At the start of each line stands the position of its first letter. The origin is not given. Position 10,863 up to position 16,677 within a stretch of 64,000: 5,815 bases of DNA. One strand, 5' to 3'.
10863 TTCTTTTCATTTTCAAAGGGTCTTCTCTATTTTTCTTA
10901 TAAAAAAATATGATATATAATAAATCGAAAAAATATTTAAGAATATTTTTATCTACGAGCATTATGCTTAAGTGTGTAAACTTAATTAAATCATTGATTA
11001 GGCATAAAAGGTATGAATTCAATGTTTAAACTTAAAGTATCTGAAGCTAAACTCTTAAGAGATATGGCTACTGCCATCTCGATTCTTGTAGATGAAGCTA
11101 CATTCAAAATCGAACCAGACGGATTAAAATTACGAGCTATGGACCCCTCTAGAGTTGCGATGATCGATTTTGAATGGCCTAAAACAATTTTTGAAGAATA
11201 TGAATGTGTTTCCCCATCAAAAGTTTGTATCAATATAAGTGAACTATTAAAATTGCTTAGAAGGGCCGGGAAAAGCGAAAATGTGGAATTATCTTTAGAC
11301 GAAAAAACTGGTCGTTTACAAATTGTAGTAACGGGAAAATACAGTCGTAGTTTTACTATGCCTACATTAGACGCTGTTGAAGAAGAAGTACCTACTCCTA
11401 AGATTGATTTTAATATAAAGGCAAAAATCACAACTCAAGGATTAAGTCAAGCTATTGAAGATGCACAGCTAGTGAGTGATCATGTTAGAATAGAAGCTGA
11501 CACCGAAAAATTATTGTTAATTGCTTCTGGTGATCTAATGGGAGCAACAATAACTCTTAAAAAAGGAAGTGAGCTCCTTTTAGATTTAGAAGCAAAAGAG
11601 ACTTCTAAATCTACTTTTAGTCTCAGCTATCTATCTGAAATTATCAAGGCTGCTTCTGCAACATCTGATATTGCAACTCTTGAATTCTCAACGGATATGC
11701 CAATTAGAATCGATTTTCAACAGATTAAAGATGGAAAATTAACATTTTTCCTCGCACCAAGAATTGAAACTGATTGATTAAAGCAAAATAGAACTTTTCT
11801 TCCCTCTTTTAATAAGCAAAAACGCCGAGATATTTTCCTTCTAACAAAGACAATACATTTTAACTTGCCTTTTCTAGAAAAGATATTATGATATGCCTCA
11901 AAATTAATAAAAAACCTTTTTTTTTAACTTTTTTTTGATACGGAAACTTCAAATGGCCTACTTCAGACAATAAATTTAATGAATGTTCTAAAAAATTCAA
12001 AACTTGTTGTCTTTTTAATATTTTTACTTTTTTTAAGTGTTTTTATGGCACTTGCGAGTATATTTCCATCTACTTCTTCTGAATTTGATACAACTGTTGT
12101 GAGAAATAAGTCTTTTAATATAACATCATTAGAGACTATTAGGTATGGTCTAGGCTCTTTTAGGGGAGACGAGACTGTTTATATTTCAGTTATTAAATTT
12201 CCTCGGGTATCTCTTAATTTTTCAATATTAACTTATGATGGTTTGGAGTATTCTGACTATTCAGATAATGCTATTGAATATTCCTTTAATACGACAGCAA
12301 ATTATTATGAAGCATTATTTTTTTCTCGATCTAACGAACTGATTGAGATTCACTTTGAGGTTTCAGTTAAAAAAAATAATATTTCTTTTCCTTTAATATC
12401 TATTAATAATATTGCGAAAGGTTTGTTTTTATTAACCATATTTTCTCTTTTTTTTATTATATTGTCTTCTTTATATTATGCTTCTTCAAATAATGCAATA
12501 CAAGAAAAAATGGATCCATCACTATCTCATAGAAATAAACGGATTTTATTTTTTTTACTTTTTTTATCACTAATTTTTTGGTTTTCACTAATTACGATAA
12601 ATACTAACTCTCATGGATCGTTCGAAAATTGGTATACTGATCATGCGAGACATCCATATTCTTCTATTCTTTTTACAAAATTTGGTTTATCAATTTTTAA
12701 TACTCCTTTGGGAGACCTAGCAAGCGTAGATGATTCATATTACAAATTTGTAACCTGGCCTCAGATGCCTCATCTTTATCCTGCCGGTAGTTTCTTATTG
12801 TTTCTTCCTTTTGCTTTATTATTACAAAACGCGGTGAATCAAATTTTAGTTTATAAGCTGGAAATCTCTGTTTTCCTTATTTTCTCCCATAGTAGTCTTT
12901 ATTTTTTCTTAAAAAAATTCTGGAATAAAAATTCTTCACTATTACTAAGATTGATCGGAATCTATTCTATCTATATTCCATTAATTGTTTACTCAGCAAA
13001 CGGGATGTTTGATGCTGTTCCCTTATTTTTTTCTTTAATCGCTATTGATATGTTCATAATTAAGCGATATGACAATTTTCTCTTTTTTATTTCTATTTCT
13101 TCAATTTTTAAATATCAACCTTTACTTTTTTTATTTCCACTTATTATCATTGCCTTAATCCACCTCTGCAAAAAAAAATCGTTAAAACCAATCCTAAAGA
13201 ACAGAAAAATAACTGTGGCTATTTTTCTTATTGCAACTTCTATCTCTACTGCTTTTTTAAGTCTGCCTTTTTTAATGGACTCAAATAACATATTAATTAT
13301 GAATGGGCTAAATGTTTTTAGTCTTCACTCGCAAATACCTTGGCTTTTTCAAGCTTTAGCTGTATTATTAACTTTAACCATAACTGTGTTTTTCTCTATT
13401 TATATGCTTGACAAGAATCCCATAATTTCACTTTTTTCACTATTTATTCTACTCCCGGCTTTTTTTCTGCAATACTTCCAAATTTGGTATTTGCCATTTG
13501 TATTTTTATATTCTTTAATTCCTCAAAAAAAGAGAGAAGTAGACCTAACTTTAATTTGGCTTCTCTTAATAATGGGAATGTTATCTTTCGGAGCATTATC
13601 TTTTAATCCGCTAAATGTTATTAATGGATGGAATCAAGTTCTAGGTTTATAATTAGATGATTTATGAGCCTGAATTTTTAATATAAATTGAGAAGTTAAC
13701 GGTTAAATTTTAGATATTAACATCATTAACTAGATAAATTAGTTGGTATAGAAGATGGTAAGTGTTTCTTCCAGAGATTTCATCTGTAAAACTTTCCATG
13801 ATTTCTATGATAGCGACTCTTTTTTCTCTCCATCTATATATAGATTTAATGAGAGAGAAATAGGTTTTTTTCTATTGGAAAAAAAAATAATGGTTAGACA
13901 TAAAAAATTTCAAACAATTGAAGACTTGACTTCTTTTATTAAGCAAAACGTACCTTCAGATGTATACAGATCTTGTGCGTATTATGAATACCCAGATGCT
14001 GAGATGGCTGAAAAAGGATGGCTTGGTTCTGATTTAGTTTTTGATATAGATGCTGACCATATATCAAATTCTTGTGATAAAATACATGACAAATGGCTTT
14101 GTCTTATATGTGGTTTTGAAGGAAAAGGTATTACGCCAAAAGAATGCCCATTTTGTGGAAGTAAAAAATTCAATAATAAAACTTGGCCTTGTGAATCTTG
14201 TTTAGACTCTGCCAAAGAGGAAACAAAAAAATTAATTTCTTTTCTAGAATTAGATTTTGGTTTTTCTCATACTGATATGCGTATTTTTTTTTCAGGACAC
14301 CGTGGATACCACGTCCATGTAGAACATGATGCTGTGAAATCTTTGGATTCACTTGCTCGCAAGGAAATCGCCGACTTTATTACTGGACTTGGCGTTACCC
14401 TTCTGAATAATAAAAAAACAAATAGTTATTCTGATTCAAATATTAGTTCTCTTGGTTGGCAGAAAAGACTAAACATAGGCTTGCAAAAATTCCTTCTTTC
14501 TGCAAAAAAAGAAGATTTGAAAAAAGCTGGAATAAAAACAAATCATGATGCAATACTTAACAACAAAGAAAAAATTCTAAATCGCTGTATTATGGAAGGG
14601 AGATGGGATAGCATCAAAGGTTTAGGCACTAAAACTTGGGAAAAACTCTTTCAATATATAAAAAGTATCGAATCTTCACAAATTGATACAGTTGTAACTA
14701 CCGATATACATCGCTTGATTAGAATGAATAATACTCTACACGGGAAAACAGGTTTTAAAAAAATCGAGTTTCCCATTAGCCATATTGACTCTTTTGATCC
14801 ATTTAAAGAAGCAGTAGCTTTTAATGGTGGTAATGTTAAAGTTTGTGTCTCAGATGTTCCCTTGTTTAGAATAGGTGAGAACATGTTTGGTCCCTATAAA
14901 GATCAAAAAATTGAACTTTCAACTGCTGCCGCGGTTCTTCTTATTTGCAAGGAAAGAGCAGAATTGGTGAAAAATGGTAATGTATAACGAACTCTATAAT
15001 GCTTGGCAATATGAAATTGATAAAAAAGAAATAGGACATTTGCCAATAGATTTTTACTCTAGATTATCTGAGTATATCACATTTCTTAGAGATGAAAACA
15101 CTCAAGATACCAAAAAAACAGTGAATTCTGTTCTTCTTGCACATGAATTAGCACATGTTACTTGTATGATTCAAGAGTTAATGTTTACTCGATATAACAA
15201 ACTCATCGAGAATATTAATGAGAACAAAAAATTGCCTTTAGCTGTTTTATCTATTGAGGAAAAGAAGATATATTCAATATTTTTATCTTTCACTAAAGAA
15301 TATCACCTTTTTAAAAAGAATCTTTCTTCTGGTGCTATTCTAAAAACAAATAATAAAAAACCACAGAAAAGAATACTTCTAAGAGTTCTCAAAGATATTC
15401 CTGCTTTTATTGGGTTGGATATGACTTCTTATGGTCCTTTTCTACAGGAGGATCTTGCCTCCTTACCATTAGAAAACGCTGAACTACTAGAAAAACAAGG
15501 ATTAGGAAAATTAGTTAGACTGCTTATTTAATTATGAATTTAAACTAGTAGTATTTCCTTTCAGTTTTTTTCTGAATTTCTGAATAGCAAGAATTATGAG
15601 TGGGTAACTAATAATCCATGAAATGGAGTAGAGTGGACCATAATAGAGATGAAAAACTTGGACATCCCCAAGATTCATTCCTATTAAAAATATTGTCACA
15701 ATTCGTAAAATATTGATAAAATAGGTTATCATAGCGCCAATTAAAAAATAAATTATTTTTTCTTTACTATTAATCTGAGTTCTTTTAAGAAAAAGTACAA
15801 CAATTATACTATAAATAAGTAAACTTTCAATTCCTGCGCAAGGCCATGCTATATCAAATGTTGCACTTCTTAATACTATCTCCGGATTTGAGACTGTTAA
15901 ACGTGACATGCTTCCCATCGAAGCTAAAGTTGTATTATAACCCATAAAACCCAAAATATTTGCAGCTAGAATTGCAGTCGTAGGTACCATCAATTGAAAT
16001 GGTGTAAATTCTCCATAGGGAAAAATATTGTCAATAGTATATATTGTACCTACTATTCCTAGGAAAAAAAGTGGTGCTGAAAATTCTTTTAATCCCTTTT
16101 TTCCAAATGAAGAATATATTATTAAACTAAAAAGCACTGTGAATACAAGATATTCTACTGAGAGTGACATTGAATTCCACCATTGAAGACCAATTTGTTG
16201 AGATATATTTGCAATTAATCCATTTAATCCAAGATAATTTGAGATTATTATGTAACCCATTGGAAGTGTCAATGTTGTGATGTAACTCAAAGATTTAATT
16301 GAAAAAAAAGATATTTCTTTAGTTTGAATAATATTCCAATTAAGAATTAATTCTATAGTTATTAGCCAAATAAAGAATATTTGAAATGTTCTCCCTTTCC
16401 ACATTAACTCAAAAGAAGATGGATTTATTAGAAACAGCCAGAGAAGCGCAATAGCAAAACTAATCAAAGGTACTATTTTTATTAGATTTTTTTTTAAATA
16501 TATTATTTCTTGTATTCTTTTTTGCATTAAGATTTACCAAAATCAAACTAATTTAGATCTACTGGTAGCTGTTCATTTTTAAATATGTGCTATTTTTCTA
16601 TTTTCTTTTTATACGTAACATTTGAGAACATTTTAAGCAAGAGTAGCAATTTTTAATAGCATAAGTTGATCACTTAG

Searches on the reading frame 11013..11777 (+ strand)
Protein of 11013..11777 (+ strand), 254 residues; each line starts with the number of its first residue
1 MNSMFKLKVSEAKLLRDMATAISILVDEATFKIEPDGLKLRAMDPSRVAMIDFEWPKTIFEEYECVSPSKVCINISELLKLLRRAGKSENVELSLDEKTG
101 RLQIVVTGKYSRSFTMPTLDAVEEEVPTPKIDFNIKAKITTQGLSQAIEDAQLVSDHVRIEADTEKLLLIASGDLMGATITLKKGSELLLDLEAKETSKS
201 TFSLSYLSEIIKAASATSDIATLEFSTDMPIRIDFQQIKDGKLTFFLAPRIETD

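Call 25: search_protein_families(library=pfam, proteins=[window:11013-11777:+], max_evalue=0.00001)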
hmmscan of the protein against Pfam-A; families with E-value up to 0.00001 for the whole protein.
window:11013-11777:+ (254 aa): 3 families
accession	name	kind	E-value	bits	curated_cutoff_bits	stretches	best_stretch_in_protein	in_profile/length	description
PF00705.23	PCNA_N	-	4.1e-17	62.5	20.3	1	4-108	1-105/127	Proliferating cell nuclear antigen, N-terminal domain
PF02747.20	PCNA_C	-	2.8e-13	50.6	23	1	129-249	3-126/128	Proliferating cell nuclear antigen, C-terminal domain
PF02144.21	Rad1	-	3e-07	30.2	24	1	5-218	2-239/257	Repair protein Rad1/Rec1/Rad17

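Call 40: find_encoding_contigs(protein=window:11013-11777:+, flank=10000, max_places=10)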
Protein window:11013-11777:+ (254 aa): 2 contigs read that carry it; 1 place shown.
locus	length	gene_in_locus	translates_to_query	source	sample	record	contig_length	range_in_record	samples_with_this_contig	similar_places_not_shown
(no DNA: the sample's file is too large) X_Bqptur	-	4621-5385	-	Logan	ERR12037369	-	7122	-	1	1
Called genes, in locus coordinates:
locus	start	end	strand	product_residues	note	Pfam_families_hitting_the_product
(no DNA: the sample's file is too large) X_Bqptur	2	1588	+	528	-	?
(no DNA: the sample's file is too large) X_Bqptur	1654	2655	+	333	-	PF01866:Diphthamide_syn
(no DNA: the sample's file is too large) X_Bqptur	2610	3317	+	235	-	PF01170:UPF0020 (weak), PF05175:MTS, PF03602:Cons_hypoth95 (weak), PF06325:PrmA, PF13679:Methyltransf_32 (weak), PF13847:Methyltransf_31, PF08241:Methyltransf_11 (weak), PF13649:Methyltransf_25, +1 more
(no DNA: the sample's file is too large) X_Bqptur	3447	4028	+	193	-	PF14382:ECR1_N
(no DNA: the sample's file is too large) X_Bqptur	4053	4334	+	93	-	PF13656:RNA_pol_L_2, PF01193:RNA_pol_L (faint)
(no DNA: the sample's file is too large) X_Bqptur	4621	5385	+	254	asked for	PF00705:PCNA_N, PF02144:Rad1 (weak), PF04005:Hus1 (weak), PF02747:PCNA_C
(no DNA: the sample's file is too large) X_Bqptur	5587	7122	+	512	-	?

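Call 47: list_cluster_members(proteins=[window:11013-11777:+, window:13755-14987:+, window:9839-10420:+, P0001, window:8048-8539:+, window:8508-9047:+, window:5566-6624:+, window:7441-7884:+, window:6713-7180:+, window:18642-20678:+])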
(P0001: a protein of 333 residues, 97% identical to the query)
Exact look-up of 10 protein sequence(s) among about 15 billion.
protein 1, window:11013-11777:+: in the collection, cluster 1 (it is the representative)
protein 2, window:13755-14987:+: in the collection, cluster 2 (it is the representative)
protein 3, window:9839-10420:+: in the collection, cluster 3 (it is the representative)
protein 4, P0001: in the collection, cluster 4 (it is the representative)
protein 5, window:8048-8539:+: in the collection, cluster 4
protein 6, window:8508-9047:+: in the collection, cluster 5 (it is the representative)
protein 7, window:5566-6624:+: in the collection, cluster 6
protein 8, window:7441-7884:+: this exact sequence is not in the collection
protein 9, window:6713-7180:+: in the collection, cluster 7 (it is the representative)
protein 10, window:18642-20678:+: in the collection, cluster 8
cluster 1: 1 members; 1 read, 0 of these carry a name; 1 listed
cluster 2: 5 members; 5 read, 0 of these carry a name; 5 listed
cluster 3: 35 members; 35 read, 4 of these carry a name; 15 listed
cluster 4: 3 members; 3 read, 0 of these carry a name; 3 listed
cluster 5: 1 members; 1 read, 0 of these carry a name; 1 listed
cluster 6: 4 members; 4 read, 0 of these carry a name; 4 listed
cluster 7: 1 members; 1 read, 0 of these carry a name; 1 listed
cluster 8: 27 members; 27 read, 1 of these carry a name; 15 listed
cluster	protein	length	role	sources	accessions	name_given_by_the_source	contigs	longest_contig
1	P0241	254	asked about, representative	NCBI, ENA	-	-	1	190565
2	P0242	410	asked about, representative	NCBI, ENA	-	-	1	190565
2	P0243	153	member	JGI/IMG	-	-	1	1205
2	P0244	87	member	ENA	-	-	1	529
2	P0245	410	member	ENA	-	-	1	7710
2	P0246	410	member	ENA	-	-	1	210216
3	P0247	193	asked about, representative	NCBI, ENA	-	-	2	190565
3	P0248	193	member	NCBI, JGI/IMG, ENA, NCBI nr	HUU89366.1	MAG TPA: exosome complex RNA-binding protein Csl4 [Candidatus Glassbacteria bacterium] | exosome complex RNA-binding protein Csl4 [Candidatus Glassbacteria bacterium]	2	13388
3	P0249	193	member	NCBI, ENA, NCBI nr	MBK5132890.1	exosome complex RNA-binding protein Csl4 [Candidatus Bathyarchaeota archaeon]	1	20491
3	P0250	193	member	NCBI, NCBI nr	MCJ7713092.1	exosome complex RNA-binding protein Csl4 [Candidatus Bathyarchaeota archaeon]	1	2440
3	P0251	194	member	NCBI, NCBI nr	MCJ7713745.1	exosome complex RNA-binding protein Csl4, partial [Candidatus Bathyarchaeota archaeon] | exosome complex RNA-binding protein Csl4 [Candidatus Bathyarchaeota archaeon]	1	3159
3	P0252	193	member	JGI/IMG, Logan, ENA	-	-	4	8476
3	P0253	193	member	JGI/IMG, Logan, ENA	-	-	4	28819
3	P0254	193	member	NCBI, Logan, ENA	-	-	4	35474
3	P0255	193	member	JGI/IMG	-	-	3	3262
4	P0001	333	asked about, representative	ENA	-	-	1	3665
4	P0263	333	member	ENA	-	-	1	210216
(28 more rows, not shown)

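Call 49: find_encoding_contigs(protein=P0263, flank=10000, max_places=5)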
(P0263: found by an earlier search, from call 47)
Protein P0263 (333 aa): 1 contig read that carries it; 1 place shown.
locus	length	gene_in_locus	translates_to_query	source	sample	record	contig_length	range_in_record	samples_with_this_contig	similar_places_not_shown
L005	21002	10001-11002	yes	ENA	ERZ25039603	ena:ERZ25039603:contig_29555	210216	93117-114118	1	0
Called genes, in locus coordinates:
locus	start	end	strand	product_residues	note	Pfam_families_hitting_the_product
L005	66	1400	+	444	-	PF02881:SRP54_N, PF13401:AAA_22 (faint), PF00448:SRP54, PF02978:SRP_SPB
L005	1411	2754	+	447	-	PF22023:Pus10_THUMP_arc, PF21238:Pus10_C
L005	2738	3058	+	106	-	PF01157:Ribosomal_L21e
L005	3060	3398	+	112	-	PF03874:RNA_pol_Rpb4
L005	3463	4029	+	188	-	PF04919:DUF655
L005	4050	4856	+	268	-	PF00398:RrnaAD, PF08241:Methyltransf_11 (faint), PF13649:Methyltransf_25 (weak)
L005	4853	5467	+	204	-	PF01135:PCMT (weak), PF13489:Methyltransf_23 (weak), PF02475:TRM5-TYW2_MTfase, PF05175:MTS, PF03602:Cons_hypoth95 (weak), PF06325:PrmA, PF13847:Methyltransf_31, PF13649:Methyltransf_25, +3 more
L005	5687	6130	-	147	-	PF01170:UPF0020, PF01555:N6_N4_Mtase (faint), PF13847:Methyltransf_31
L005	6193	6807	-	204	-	-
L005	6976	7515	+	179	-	PF00252:Ribosomal_L16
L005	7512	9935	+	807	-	PF01326:PPDK_N, PF00391:PEP-utilizers, PF02896:PEP-utilizers_C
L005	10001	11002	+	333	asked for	PF01866:Diphthamide_syn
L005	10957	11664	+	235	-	PF01170:UPF0020 (weak), PF05175:MTS, PF03602:Cons_hypoth95 (weak), PF06325:PrmA, PF13679:Methyltransf_32 (weak), PF13847:Methyltransf_31, PF08241:Methyltransf_11 (weak), PF13649:Methyltransf_25, +1 more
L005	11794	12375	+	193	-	PF14382:ECR1_N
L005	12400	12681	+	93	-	PF13656:RNA_pol_L_2, PF01193:RNA_pol_L (faint)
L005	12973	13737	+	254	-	PF00705:PCNA_N, PF02144:Rad1 (weak), PF04005:Hus1 (faint), PF02747:PCNA_C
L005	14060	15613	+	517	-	-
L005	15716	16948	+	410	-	PF01896:DNA_primase_S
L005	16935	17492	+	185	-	PF22090:Gins51_C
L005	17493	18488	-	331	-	PF09721:Exosortase_EpsH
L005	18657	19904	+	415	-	PF02812:ELFV_dehydrog_N, PF00208:ELFV_dehydrog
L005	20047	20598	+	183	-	PF25005:PSF2_N (weak), PF05916:Sld5, PF27418:GINS23_N (faint)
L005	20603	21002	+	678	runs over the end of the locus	PF14551:MCM_N, PF17207:MCM_OB, PF00493:MCM, PF07728:AAA_5, PF01078:Mg_chelatase (weak), PF17855:MCM_lid, PF21120: (weak)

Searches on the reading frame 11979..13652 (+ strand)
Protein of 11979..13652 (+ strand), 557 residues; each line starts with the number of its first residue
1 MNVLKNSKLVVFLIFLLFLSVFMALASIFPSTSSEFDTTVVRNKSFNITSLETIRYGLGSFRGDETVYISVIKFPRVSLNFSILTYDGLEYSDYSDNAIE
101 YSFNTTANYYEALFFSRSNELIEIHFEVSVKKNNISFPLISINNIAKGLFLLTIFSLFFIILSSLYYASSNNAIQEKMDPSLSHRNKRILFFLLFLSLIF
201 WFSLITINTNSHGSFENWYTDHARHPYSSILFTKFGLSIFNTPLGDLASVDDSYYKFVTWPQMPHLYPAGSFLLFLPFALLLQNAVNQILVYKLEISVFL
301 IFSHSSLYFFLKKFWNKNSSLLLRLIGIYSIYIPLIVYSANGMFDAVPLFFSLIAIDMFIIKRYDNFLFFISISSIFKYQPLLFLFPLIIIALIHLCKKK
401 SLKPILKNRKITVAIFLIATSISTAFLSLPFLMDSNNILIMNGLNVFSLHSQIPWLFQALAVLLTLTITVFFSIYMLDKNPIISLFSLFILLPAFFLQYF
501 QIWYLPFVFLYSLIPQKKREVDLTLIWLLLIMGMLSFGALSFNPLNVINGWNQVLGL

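Call 25: search_protein_families(library=pfam, proteins=[window:11979-13652:+], max_evalue=0.00001)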
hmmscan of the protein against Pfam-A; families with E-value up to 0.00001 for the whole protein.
window:11979-13652:+ (557 aa): 0 families

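Call 42: find_encoding_contigs(protein=window:11979-13652:+, flank=10000, max_places=10)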
Protein window:11979-13652:+ (557 aa): no gene with exactly this product is on record in the collection.

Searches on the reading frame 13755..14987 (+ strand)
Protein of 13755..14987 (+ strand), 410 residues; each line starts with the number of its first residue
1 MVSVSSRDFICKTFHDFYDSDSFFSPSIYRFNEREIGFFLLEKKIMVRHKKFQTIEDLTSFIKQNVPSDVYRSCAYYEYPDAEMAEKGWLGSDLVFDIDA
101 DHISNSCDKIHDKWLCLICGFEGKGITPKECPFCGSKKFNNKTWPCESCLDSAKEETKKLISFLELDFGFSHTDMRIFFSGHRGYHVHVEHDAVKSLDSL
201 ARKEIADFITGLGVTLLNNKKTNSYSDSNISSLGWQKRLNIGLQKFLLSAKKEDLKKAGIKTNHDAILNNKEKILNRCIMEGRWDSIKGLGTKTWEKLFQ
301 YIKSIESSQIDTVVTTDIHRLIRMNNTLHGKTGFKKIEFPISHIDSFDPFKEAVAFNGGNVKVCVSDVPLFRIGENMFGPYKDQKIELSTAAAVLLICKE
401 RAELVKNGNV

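Call 25: search_protein_families(library=pfam, proteins=[window:13755-14987:+], max_evalue=0.00001)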
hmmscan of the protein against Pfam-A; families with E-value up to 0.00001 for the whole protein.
window:13755-14987:+ (410 aa): 1 family
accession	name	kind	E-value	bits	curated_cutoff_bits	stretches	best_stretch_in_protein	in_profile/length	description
PF01896.25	DNA_primase_S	-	3.2e-19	70.3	26.8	1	146-335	17-157/163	DNA primase small subunit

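Call 46: find_encoding_contigs(protein=window:13755-14987:+, flank=10000, max_places=10)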
Protein window:13755-14987:+ (410 aa): 1 contig read that carries it; 1 place shown.
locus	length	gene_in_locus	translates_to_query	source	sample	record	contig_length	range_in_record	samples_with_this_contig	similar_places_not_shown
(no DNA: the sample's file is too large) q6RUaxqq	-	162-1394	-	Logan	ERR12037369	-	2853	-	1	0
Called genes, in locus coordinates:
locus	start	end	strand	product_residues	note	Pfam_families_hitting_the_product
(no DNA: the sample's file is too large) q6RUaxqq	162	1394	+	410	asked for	PF01896:DNA_primase_S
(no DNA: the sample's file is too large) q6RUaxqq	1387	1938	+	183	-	PF22090:Gins51_C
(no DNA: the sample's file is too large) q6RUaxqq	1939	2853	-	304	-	?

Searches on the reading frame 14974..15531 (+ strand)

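Call 26: search_protein_families(library=pfam, proteins=[window:14974-15531:+], max_evalue=0.00001)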
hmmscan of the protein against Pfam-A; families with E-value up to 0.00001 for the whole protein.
window:14974-15531:+ (185 aa): 1 family
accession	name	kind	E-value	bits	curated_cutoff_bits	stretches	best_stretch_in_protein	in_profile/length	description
PF22090.1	Gins51_C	-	1.3e-13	50.9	27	1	134-177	1-44/48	Gins51, C-terminal domain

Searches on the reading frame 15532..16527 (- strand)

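Call 26: search_protein_families(library=pfam, proteins=[window:15532-16527:-], max_evalue=0.00001)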
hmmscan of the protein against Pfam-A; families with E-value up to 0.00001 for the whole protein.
window:15532-16527:- (331 aa): 1 family
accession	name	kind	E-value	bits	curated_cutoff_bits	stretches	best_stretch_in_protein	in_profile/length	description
PF09721.15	Exosortase_EpsH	-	5.6e-12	46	25.7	1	43-299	19-238/254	Transmembrane exosortase (Exosortase_EpsH)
